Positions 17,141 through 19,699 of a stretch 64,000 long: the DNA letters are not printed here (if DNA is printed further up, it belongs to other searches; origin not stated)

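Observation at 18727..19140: Near-identical 102-nt tandem repeats inside the SIR2-TPR gene (one TPR per repeat)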

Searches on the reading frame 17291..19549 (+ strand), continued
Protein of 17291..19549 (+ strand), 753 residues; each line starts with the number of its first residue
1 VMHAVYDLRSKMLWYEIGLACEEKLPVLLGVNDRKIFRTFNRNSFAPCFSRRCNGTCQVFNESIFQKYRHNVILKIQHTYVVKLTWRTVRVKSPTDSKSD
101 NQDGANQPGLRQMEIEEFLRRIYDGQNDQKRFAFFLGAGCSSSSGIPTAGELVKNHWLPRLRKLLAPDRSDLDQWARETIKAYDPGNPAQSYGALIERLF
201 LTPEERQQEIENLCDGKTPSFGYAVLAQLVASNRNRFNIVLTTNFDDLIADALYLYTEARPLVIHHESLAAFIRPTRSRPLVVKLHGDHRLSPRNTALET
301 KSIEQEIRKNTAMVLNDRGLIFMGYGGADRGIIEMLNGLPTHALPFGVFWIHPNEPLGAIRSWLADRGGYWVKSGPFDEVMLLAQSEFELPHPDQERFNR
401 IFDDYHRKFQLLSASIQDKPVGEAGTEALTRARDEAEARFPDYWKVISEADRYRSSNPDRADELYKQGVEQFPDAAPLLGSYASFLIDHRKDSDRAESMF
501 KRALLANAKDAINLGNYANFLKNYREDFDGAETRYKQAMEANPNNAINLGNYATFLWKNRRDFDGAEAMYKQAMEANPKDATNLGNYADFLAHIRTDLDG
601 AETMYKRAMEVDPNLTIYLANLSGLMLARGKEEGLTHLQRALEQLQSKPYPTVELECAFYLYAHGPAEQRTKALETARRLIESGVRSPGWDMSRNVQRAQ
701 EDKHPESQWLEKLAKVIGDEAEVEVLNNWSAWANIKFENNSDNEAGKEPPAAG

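Call 40: fold_search(model_id=the predicted structure, library=pdb)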
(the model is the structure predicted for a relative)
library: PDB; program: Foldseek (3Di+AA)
matches with E <= 10: 1406; with E <= 0.001: 280
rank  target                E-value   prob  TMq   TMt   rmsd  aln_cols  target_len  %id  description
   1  8jl0_A                1.8e-08  1.00  0.35  0.40   4.2       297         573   23  Cryo-EM structure of the prokaryotic SPARSA system complex (released 2024-01-24)
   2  8jkz_A                2.9e-08  1.00  0.35  0.39   4.8       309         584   23  Cryo-EM structure of the prokaryotic SPARSA system complex (released 2024-01-24)
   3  9qhb                  3.1e-08  1.00  0.29  0.61   6.9       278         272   19  Crystal structure of 16-repeat CTPR protein with eliminated coordination sites (released 2025-10-22)
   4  8chy                  3.2e-08  1.00  0.27  0.55   8.1       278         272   21  Crystal structure of an 8-repeat consensus TPR superhelix with Zinc. (released 2024-02-21)
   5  8y80_E                4.8e-08  1.00  0.35  0.39   4.8       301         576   25  Cryo-EM structure of the tetrameric SPARSA gRNA-ssDNA complex (released 2024-10-16)
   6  1w3b_B                1.0e-07  1.00  0.29  0.49  12.1       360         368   19  The superhelical TPR domain of O-linked GlcNAc transferase reveals structural similarities to importin alpha. (released 2004-09-09)
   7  9qhc_B                1.2e-07  1.00  0.28  0.59   8.3       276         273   22  Crystal structure of 8-repeat CTPR protein with eliminated coordination sites (released 2025-10-22)
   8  1w3b_A                1.4e-07  1.00  0.30  0.47  13.2       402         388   18  The superhelical TPR domain of O-linked GlcNAc transferase reveals structural similarities to importin alpha. (released 2004-09-09)
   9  6eou                  2.1e-07  1.00  0.31  0.53   8.0       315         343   19  O-GlcNAc transferase TPR domain with the intellectual disability associated mutation L254F (released 2018-05-09)
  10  9qhc_A                2.3e-07  1.00  0.29  0.61  12.2       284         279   21  Crystal structure of 8-repeat CTPR protein with eliminated coordination sites (released 2025-10-22)
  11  8wyb_A                4.7e-07  1.00  0.25  0.18  23.1       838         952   14  Cryo-EM structure of DSR2 (H171A)-tube-NAD+ complex (released 2024-04-10)
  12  8wyd_B                5.1e-07  1.00  0.26  0.19  22.7       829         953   14  Cryo-EM structure of DSR2-DSAD1 complex (released 2024-04-10)
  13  8wkn_B                1.2e-06  1.00  0.25  0.18  22.6       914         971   13  Cryo-EM structure of DSR2-DSAD1 (released 2024-05-01)
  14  7ntf_A                1.6e-06  1.00  0.34  0.26  11.4       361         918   19  Cryo-EM structure of unliganded O-GlcNAc transferase (released 2021-11-17)
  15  8zc9_B                1.7e-06  1.00  0.26  0.18  23.6       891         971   12  The Cryo-EM structure of DSR2-Tail tube-NAD+ complex (released 2024-09-11)
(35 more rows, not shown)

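Call 43: list_cluster_members(proteins=[P0001, P0017, P0050, P0074, P0112, P0068, P0020, P0002, P0061, P0044])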
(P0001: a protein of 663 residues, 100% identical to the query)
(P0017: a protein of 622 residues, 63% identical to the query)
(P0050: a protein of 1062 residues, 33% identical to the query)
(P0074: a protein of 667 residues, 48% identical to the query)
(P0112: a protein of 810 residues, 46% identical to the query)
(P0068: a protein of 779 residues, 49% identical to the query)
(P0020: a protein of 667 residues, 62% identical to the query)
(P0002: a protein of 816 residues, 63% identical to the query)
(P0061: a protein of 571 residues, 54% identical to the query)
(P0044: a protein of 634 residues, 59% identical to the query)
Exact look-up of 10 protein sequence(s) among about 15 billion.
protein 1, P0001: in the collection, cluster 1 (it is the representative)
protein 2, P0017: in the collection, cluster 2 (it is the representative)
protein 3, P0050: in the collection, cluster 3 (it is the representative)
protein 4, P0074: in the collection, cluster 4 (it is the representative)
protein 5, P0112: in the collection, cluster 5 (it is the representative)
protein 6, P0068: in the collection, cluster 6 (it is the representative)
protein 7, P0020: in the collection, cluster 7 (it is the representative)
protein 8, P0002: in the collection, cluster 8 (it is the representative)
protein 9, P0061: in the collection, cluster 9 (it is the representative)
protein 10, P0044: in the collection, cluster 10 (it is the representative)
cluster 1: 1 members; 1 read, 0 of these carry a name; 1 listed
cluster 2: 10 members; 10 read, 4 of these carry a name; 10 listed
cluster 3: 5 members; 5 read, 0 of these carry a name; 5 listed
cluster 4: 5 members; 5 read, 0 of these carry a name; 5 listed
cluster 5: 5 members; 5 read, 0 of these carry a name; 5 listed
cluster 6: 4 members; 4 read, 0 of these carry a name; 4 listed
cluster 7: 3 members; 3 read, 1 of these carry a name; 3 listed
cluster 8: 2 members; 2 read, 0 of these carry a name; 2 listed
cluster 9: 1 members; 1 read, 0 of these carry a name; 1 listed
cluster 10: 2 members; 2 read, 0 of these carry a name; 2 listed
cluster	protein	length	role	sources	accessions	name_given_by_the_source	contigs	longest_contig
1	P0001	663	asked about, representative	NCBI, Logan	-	-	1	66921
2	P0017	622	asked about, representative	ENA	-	-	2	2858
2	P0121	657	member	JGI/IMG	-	Tfp pilus assembly protein PilF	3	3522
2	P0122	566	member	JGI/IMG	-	Tfp pilus assembly protein PilF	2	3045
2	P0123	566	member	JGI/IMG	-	Tfp pilus assembly protein PilF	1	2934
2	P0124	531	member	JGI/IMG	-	Tfp pilus assembly protein PilF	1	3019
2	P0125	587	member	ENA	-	-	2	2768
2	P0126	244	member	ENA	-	-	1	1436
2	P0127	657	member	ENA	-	-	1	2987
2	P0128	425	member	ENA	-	-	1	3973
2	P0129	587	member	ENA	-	-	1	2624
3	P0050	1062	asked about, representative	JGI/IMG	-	-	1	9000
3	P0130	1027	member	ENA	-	-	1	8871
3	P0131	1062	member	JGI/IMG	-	-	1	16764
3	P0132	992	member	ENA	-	-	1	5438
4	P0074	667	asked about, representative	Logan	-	-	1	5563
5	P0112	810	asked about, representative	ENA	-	-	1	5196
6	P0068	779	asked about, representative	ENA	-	-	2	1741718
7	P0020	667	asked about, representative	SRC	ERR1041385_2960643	-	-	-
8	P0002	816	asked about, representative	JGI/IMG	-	-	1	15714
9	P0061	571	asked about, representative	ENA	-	-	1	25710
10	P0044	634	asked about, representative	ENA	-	-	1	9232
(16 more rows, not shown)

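Call 45: find_encoding_contigs(protein=P0050, flank=3000, max_places=2)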
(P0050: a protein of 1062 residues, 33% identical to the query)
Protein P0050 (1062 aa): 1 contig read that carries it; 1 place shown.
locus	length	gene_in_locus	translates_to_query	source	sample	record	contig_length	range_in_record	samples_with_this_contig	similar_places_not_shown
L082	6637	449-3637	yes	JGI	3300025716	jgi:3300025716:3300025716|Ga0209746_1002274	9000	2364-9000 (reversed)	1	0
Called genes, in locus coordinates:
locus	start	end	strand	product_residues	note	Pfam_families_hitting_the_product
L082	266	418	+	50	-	-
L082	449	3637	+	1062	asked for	PF13289:SIR2_2, PF23233:HAT_Syf1_CNRKL1_N (weak), PF14559:TPR_19, PF13424:TPR_12 (weak), PF13432:TPR_16 (weak), PF13424:TPR_12 (weak), PF23914:TPR_CcmH_CycH, PF14559:TPR_19, +25 more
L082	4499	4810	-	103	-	PF03887:YfbU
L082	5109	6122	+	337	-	-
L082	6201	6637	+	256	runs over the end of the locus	-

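Call 46: find_encoding_contigs(protein=P0121, flank=3000, max_places=2)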
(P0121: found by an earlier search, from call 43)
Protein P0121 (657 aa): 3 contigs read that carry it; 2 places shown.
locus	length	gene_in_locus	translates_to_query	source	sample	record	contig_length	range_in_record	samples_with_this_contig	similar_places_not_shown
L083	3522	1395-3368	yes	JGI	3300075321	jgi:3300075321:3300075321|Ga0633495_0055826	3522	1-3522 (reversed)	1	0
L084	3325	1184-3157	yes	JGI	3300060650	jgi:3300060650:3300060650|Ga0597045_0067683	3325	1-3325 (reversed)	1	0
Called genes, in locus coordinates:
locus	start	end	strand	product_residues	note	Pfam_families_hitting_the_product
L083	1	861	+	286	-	?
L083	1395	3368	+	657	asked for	PF13289:SIR2_2, PF13424:TPR_12 (faint), PF13181:TPR_8 (faint), PF13432:TPR_16 (faint), PF13176:TPR_7 (faint), PF13428:TPR_14 (faint), PF14559:TPR_19 (weak), PF14559:TPR_19 (weak), +9 more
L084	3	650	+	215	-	?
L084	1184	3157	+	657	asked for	PF13289:SIR2_2, PF13424:TPR_12 (faint), PF13181:TPR_8 (faint), PF13432:TPR_16 (faint), PF13176:TPR_7 (faint), PF13428:TPR_14 (faint), PF14559:TPR_19 (weak), PF14559:TPR_19 (weak), +9 more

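Call 55: search_protein_families(library=padloc, alignment_id=A2, max_evalue=1e-10)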
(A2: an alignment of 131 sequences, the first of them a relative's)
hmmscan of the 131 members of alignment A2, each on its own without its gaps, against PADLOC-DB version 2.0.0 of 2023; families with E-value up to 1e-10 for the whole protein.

A. member 1, L034:1648-3108:- (487 aa): 2 families
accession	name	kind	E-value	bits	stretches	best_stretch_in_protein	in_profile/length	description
PDLC02960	RT-Protease_XI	-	4.5e-16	56.9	1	113-260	347-491/506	single gene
PDLC02959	RT-Protease_XI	-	4.8e-15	53.5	1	111-261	347-496/510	single gene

B. families by the number of members that match (of 131 scanned): 30 families (the first 25 are shown)
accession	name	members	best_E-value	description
PDLC03800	RTasDnaG-like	1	3.1e-46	DRT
PDLC03767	RT_UG29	1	1.8e-45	DRT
PDLC04984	PDC-S27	1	3e-36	-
PDLC04135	mad3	1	1e-31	mads_3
PDLC04985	PDC-S27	1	9.9e-30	-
PDLC04134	mad2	1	2.6e-19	mads_2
PDLC00848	E1-E2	1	1.7e-18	E1-E2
PDLC00855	E1-E2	1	4.1e-18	E1-E2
PDLC00829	E1-E2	1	2.3e-17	E1-E2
PDLC00836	E1-E2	1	3.3e-17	E1-E2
PDLC02960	RT-Protease_XI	1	4.5e-16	single gene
PDLC00847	E1-E2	1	1.6e-15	E1-E2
PDLC00839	E1-E2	1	2.2e-15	E1-E2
PDLC00837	E1-E2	1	3.8e-15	E1-E2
PDLC00734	PycC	1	4e-15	Pycsar cyclase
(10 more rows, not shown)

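Call 56: find_related_loci(query=A1, collection=viral_contigs, flank=5000)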
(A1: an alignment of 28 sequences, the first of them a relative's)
Query A1 (663 aa) in viral_contigs; peptide patterns used: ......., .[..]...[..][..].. (x = any residue, [..] = any of these).
77 stretches matched a pattern; 1 encode a relative of the query (tblastn E <= 1e-3); 1 distinct loci.
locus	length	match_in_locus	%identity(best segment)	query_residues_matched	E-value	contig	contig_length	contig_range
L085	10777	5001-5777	31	37-291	2e-34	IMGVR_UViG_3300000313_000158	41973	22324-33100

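Call 57: search_protein_families(library=ncbifam, proteins=[P0001], max_evalue=0.01)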
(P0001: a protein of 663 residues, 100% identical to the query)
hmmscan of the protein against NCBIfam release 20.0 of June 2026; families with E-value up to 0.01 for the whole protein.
P0001 (663 aa): 6 families
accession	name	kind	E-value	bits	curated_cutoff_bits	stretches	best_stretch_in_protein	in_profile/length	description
TIGR02521.1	type_IV_pilW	equivalog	8.7e-13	48.4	154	2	437-541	80-184/234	type IV pilus biogenesis/stability protein PilW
TIGR02917.1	PEP_TPR_lipo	equivalog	9.6e-12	43.6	312.2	2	468-633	476-637/899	XrtA/PEP-CTERM system TPR-repeat protein PrsT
NF033920.0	C39_PA2778_fam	equivalog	4.4e-08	32.8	150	2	363-452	167-254/255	PA2778 family cysteine peptidase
NF047371.1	FlcA_CTERM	equivalog_domain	1e-07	30.9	300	1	435-553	135-251/646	periplasmic flagellar collar protein FlcA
NF033758.1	gliding_GltE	equivalog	6.7e-05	22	225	1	395-519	230-352/411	adventurous gliding motility TPR repeat lipoprotein GltE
TIGR00990.1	3a0801s09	subfamily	8e-05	21.5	757.25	1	370-526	349-501/615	mitochondrial import receptor subunit TOM70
